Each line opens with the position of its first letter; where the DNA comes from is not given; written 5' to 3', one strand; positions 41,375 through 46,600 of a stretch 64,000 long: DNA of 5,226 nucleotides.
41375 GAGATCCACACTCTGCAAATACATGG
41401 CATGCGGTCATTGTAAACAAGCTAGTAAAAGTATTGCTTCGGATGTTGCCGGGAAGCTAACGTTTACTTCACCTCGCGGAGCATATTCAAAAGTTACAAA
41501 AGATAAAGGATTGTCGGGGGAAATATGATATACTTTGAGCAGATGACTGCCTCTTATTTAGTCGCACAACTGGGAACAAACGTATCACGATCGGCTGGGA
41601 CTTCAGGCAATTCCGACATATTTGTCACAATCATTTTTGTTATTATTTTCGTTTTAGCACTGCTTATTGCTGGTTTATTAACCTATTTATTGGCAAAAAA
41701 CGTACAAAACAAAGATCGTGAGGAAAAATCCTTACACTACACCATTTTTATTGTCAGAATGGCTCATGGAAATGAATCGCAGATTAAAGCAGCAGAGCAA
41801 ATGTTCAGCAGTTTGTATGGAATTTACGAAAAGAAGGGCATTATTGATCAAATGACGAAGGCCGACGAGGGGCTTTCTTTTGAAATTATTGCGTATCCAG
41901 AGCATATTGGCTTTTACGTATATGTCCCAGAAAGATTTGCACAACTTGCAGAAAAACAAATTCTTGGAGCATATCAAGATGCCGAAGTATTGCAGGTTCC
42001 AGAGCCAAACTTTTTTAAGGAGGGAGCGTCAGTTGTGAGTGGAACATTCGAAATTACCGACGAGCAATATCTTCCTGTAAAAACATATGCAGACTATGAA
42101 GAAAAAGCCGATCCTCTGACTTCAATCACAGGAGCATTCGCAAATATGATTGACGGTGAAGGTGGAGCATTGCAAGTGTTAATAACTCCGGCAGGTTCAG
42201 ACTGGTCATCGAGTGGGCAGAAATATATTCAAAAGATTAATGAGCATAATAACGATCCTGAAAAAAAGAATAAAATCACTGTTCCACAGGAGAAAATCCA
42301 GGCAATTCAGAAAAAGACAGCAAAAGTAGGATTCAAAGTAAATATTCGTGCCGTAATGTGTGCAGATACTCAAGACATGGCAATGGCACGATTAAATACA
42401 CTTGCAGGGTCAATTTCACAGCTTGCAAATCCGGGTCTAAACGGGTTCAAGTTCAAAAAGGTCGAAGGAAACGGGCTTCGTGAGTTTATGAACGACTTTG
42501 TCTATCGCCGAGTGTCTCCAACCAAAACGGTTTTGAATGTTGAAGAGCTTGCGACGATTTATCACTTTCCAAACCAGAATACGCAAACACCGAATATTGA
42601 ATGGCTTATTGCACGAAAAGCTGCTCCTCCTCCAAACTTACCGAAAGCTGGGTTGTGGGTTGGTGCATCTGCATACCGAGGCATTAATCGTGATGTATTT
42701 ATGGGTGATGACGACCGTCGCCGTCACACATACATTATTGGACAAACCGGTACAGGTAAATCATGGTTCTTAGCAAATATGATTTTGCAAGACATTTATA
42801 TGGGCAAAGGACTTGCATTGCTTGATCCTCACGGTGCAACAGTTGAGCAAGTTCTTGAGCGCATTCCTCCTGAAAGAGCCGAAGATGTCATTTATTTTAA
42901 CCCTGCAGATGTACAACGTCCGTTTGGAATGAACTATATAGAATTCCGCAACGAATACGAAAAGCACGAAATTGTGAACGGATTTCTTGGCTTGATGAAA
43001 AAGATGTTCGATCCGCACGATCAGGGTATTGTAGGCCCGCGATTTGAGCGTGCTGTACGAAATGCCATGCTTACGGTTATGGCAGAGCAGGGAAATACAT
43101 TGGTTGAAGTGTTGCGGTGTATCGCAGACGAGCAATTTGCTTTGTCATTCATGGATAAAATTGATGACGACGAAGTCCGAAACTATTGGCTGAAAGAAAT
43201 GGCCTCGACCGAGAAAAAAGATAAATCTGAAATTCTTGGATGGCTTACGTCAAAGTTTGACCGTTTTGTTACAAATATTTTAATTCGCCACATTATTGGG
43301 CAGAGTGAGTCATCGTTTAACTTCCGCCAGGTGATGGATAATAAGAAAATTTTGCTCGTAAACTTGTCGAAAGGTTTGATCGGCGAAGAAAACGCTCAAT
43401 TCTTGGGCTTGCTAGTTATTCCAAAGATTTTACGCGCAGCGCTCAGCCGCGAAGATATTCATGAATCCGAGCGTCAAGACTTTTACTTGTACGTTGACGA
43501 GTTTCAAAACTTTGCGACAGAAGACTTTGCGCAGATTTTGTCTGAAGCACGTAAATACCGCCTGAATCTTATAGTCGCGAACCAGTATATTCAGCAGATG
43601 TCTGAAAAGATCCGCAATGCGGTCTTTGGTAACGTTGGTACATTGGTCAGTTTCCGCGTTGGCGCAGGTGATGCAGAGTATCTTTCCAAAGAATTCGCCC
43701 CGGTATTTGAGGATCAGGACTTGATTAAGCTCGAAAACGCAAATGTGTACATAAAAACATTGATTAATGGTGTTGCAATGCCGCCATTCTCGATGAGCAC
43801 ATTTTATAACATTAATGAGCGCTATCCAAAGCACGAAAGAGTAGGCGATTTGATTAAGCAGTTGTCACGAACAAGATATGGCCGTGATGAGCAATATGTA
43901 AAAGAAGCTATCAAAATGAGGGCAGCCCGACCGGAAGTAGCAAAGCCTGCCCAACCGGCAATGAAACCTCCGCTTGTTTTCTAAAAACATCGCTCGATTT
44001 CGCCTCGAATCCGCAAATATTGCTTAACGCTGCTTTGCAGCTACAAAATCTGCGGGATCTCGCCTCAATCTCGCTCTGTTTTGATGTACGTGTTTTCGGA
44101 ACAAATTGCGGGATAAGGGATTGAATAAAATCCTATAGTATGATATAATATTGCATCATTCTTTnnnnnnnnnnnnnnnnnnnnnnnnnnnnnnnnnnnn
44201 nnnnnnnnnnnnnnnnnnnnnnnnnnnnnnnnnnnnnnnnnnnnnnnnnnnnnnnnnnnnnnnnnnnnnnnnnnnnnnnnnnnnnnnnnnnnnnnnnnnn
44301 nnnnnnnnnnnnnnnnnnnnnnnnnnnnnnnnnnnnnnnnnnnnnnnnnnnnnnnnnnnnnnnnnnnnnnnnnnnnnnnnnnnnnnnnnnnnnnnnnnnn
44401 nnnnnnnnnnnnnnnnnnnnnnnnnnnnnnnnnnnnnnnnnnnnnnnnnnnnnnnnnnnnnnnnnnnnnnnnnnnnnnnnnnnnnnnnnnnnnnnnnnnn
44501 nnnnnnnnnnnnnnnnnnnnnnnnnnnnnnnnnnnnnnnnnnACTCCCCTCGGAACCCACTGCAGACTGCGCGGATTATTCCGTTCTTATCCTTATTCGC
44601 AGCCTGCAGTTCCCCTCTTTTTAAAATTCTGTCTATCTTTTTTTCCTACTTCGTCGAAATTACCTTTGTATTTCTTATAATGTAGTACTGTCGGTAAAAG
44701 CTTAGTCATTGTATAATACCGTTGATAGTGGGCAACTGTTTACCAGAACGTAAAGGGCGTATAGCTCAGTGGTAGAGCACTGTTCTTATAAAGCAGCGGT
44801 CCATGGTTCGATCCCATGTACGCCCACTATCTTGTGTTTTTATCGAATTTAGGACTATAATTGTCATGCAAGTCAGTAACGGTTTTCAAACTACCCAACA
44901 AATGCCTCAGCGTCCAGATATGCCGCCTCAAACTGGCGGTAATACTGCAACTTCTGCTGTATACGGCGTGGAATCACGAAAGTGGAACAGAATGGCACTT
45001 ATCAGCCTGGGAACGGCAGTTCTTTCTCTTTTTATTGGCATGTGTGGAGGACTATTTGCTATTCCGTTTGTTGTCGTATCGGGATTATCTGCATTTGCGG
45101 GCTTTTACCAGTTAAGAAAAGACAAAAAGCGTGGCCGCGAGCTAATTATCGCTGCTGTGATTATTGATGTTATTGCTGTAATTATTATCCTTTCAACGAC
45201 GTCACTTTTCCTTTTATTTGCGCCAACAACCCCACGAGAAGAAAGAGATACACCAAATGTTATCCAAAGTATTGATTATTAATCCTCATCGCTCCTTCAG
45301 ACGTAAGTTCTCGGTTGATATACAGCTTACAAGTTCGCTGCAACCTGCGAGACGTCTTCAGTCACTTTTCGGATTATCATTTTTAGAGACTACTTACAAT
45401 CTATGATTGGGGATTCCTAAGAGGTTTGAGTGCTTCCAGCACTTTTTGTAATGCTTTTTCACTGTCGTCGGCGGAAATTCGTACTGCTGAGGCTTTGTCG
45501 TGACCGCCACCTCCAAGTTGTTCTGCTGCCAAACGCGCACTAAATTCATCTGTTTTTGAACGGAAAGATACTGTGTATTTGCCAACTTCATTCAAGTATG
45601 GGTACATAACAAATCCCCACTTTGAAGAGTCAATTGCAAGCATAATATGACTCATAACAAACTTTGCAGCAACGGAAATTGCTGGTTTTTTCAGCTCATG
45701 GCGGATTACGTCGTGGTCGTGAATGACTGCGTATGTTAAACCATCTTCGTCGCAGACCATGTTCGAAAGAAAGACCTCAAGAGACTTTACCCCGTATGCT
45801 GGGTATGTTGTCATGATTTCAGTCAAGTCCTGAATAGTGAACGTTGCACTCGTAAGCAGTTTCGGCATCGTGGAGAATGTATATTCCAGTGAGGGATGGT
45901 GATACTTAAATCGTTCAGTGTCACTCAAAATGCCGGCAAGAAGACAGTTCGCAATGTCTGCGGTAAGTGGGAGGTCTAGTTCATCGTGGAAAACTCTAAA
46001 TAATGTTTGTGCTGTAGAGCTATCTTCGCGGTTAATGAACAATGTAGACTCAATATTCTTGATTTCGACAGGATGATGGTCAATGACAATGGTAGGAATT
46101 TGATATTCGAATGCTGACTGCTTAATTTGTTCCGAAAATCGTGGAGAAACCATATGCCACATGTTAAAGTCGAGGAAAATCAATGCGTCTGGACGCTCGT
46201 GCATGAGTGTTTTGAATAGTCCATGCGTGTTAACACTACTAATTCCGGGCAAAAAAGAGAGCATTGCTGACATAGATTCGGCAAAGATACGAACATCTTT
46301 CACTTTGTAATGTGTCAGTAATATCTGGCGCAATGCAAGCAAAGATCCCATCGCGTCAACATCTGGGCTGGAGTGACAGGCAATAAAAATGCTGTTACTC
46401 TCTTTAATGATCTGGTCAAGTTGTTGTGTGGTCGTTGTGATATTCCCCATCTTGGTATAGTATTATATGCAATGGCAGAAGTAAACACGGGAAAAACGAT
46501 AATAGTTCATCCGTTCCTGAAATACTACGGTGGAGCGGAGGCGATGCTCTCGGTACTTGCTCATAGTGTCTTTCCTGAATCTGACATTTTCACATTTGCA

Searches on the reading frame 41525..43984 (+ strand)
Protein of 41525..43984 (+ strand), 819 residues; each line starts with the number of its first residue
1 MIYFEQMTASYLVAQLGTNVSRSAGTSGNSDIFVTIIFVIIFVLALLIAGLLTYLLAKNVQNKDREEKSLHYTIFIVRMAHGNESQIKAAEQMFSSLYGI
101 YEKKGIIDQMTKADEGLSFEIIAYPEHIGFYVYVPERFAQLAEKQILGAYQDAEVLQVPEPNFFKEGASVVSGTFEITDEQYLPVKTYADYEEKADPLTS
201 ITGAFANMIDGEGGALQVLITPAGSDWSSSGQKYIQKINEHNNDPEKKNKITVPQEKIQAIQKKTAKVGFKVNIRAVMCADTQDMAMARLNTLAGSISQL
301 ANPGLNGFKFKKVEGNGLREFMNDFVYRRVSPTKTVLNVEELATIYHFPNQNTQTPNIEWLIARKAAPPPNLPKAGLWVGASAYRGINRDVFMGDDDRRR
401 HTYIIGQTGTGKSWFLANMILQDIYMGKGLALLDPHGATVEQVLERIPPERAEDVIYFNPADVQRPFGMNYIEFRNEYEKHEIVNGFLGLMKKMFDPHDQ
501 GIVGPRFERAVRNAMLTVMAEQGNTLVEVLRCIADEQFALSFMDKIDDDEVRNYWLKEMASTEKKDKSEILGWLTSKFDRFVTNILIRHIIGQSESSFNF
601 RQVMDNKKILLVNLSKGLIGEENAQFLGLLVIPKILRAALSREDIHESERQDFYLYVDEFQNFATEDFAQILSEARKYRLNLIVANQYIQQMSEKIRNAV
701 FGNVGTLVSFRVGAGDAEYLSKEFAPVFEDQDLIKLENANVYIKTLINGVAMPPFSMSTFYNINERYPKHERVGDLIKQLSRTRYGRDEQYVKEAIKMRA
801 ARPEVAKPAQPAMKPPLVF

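Call 56: search_protein_families(library=pfam, proteins=[window:41525-43984:+], max_evalue=0.001)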
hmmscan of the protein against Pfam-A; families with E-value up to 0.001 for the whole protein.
window:41525-43984:+ (819 aa): 4 families
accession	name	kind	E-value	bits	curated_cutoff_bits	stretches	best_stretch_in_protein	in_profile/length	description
PF02534.20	T4SS-DNA_transf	-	1.4e-10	41.1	20.1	1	392-722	44-380/468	Type IV secretory system Conjugative DNA transfer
PF10412.15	TrwB_AAD_bind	-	3.8e-06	26.5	20.5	1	398-715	14-313/387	Type IV secretion-system coupling protein DNA-binding domain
PF12696.13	TraG-D_C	-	8.2e-06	26.2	22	1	654-723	3-78/126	TraM recognition site of TraD and TraG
PF01935.23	DUF87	-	1e-05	26.2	23.2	1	399-437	23-62/220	Helicase HerA, central domain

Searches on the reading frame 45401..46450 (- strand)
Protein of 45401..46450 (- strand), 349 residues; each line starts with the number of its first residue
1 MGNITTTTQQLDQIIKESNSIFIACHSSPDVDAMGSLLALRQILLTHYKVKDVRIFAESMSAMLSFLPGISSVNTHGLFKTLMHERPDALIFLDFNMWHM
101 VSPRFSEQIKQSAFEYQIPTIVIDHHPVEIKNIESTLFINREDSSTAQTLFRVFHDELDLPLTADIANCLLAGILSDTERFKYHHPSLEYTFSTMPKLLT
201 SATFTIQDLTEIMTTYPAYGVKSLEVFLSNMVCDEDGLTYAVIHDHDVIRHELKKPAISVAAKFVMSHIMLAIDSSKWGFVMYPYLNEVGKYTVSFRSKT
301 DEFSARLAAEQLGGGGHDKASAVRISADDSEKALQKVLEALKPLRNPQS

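Call 86: search_protein_families(library=pfam, proteins=[window:45401-46450:-], max_evalue=0.001)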
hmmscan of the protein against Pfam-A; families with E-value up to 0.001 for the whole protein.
window:45401-46450:- (349 aa): 2 families
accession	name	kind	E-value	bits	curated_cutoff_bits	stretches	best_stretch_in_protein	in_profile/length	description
PF01368.27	DHH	-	2.4e-15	57.3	28.1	1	21-174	2-125/125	DHH family, N-terminal domain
PF02272.25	DHHA1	-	1.6e-06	28.9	25.9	1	288-341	41-100/102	DHHA1 domain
